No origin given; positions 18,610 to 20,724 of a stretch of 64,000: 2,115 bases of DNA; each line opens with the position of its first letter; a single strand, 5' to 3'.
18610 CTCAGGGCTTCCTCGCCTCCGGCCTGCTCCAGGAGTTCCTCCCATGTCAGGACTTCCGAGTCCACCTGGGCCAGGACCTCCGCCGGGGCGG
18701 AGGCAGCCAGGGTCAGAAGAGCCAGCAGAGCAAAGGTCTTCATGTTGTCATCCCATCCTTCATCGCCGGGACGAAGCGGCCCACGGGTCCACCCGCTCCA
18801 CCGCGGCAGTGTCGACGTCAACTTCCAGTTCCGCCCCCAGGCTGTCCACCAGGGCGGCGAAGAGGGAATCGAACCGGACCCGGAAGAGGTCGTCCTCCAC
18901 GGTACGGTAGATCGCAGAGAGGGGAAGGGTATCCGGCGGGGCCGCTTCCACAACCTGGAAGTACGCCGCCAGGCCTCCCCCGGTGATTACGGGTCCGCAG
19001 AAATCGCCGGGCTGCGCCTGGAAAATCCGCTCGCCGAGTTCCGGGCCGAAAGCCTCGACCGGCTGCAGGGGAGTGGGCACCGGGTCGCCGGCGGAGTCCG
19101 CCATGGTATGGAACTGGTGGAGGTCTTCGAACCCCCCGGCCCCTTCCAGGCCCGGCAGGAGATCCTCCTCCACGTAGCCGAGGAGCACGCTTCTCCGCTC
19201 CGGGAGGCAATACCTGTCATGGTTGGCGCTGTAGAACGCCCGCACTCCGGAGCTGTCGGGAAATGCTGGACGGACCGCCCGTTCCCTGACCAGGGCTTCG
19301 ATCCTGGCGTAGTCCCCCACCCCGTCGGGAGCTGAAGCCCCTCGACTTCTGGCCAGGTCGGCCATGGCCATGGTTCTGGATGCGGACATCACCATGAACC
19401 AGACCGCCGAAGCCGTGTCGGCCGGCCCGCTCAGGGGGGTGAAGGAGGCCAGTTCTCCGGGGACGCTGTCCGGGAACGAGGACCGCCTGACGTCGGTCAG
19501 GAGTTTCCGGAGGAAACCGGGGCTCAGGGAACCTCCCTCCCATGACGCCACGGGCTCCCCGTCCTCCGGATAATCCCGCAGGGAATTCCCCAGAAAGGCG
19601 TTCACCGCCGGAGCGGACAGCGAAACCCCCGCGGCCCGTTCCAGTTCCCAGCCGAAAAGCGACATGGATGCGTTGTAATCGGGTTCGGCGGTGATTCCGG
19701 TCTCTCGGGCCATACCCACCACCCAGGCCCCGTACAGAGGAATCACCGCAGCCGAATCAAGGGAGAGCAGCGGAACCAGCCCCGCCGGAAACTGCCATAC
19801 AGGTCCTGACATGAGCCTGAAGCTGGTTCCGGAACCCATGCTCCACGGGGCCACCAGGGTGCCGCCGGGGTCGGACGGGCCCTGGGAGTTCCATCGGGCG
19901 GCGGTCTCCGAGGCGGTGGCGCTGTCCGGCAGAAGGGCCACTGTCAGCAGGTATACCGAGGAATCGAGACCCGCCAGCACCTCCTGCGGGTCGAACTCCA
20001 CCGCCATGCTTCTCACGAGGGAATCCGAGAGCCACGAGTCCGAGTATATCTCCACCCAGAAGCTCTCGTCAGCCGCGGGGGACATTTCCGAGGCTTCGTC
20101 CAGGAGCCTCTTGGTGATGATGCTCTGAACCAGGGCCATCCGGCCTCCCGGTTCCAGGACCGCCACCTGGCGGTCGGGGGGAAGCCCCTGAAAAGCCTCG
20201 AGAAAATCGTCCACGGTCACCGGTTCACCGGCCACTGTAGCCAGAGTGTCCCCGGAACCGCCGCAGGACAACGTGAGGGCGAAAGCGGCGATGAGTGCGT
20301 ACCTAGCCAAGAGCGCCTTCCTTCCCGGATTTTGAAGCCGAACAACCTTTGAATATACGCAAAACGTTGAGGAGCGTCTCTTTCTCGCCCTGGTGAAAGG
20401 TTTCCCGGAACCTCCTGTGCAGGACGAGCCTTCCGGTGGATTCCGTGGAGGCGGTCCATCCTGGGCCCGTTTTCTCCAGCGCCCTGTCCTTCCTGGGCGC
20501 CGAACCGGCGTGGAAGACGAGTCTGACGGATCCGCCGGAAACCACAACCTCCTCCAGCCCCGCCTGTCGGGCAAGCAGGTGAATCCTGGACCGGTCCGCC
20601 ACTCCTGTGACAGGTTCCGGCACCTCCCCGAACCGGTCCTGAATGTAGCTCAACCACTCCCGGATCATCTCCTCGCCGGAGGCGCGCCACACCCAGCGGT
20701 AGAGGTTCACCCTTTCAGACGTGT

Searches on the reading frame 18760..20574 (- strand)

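Call 61: search_protein_families(library=pfam, proteins=[window:18760-20574:-], max_evalue=0.00001)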
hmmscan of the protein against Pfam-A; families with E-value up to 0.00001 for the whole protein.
window:18760-20574:- (604 aa): 1 family
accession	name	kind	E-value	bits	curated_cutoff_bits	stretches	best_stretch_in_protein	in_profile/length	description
PF13145.12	Rotamase_2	-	5.2e-06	27.7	27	0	440-555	2-119/121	PPIC-type PPIASE domain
